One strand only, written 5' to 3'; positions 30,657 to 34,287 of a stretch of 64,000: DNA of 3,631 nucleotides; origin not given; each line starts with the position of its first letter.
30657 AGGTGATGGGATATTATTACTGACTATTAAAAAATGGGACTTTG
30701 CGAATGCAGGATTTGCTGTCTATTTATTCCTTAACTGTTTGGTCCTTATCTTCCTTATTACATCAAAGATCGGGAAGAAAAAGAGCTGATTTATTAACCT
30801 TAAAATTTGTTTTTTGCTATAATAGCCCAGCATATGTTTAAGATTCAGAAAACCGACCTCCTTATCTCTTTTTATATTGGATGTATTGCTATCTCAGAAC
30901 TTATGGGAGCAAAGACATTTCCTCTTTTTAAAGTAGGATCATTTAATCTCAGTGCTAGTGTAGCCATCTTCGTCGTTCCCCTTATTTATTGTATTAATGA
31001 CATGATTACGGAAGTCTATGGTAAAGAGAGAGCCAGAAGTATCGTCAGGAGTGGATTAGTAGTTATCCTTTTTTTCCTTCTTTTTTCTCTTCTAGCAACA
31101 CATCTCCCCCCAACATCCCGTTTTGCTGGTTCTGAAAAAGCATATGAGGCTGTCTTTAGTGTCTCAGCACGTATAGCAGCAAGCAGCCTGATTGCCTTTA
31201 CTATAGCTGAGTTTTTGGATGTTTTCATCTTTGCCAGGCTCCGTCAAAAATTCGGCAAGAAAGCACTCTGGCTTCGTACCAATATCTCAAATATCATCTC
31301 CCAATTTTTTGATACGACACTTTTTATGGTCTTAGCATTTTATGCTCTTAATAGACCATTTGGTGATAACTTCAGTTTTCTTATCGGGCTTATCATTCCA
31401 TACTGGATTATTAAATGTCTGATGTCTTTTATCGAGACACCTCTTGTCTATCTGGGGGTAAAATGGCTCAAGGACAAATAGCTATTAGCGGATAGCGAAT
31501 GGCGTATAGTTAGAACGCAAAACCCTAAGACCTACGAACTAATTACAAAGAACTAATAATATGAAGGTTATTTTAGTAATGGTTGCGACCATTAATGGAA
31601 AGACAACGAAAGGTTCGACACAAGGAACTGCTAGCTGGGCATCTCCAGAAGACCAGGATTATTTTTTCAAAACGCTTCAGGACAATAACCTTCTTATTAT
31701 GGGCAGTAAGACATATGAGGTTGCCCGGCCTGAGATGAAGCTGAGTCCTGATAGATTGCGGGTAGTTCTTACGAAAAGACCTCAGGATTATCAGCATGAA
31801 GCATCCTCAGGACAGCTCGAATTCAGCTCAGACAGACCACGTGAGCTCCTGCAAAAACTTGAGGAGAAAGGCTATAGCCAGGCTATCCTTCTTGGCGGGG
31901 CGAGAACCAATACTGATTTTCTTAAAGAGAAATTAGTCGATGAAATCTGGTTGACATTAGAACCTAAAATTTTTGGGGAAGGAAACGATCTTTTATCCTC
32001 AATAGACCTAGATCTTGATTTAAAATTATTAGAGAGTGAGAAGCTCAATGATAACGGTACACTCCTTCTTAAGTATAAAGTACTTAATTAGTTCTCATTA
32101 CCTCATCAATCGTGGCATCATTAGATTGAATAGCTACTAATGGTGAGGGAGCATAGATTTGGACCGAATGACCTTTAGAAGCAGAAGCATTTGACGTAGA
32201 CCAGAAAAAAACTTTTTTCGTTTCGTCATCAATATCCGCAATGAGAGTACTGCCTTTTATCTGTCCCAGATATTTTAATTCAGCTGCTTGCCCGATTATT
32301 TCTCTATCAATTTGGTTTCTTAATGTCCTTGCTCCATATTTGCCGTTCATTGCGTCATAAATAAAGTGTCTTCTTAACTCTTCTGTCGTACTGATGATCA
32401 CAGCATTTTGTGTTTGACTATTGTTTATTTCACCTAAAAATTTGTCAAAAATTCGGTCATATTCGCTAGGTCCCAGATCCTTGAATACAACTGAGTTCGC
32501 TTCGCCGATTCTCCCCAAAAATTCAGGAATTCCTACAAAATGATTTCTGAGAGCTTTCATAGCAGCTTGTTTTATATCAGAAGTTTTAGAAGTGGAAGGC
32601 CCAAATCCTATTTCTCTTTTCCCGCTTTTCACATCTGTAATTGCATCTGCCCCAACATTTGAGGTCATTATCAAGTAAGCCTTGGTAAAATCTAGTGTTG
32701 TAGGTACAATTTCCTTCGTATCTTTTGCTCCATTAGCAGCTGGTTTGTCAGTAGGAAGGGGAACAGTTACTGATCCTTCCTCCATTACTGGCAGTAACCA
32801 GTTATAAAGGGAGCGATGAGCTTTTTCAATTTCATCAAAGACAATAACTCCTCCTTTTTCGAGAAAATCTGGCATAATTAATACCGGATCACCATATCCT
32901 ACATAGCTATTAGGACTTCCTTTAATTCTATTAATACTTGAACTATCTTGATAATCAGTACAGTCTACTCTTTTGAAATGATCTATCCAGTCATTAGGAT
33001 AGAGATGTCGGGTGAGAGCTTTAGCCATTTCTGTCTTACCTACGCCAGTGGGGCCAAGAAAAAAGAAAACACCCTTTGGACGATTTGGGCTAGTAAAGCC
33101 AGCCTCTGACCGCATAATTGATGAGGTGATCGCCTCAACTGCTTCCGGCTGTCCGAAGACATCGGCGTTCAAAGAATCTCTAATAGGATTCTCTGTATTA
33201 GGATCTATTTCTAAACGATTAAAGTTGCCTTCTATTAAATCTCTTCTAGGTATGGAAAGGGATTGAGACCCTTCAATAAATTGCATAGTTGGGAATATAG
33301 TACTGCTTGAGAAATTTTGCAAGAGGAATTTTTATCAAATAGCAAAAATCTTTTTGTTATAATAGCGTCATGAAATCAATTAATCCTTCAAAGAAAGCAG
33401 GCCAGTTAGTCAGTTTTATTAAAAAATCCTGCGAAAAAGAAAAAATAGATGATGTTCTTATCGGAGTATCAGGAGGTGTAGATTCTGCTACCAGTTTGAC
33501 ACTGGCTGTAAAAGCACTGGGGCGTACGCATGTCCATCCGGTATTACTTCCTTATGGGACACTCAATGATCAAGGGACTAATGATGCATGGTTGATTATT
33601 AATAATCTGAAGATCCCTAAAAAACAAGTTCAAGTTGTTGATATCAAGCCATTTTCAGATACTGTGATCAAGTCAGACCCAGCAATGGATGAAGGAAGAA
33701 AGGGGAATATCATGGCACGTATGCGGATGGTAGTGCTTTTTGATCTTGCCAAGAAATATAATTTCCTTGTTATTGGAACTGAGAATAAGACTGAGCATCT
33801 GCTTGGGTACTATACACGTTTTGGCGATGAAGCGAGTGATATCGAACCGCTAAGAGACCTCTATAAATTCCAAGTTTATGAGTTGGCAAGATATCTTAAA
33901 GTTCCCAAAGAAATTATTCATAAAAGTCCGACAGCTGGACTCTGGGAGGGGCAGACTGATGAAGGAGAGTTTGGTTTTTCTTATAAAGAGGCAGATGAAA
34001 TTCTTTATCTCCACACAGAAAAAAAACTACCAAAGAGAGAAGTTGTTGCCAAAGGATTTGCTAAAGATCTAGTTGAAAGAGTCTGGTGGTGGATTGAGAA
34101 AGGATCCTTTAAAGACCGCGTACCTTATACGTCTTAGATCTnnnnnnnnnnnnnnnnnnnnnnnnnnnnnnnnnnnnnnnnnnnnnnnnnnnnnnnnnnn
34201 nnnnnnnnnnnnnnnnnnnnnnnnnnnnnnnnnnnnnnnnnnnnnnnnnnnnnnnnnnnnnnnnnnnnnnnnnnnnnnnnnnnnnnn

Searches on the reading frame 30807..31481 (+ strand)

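Call 58: search_protein_families(library=pfam, proteins=[window:30807-31481:+], max_evalue=0.0001)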
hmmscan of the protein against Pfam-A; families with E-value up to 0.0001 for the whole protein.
window:30807-31481:+ (224 aa): 1 family
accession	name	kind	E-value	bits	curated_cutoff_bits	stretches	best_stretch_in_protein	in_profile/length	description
PF02592.20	Vut_1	-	1.1e-43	149.6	27.2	1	52-216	2-151/152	Putative vitamin uptake transporter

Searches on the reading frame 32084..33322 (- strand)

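Call 24: search_protein_families(library=pfam, proteins=[window:32084-33322:-], max_evalue=0.01)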
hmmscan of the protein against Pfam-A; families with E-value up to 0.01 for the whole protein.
window:32084-33322:- (412 aa): 9 families
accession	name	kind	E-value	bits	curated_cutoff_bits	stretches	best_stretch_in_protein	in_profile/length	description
PF07724.20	AAA_2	-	6e-32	111.4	27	1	81-273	1-164/166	AAA domain (Cdc48 subfamily)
PF07728.20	AAA_5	-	5.9e-08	33.3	22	1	87-222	3-122/139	AAA domain (dynein-related subfamily)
PF10431.15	ClpB_D2-small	-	3.1e-07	30.8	21.9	1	284-356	2-74/81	C-terminal, D2-small domain, of ClpB protein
PF00004.35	AAA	-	1.9e-05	25.6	21.2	1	87-184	2-96/131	ATPase family associated with various cellular activities (AAA)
PF04851.21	ResIII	-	0.0021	18.4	22.5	0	58-115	8-55/164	Type III restriction enzyme, res subunit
PF13173.12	AAA_14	-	0.0023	18.4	27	1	85-169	4-75/129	AAA domain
PF13401.12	AAA_22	-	0.004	17.9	27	0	82-130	4-50/130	AAA domain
PF00158.32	Sigma54_activat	-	0.006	16.7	20.2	0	88-186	27-123/168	Sigma-54 interaction domain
PF20720.3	nSTAND3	-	0.0076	16.4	27.2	0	84-115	18-47/155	Novel STAND NTPase 3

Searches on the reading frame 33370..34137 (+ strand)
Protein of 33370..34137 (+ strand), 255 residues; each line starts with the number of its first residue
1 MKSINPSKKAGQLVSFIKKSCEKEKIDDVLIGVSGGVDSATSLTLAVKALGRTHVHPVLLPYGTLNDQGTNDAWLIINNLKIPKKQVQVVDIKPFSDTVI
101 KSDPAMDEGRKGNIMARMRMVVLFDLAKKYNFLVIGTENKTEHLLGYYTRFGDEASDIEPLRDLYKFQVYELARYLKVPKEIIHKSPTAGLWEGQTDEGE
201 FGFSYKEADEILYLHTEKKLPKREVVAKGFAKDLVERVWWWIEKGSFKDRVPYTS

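Call 58: search_protein_families(library=pfam, proteins=[window:33370-34137:+], max_evalue=0.0001)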
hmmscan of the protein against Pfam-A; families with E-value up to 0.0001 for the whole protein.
window:33370-34137:+ (255 aa): 1 family
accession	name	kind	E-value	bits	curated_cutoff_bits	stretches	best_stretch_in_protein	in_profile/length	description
PF02540.23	NAD_synthase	-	2.6e-68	230.2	21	1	12-252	4-242/242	NAD synthase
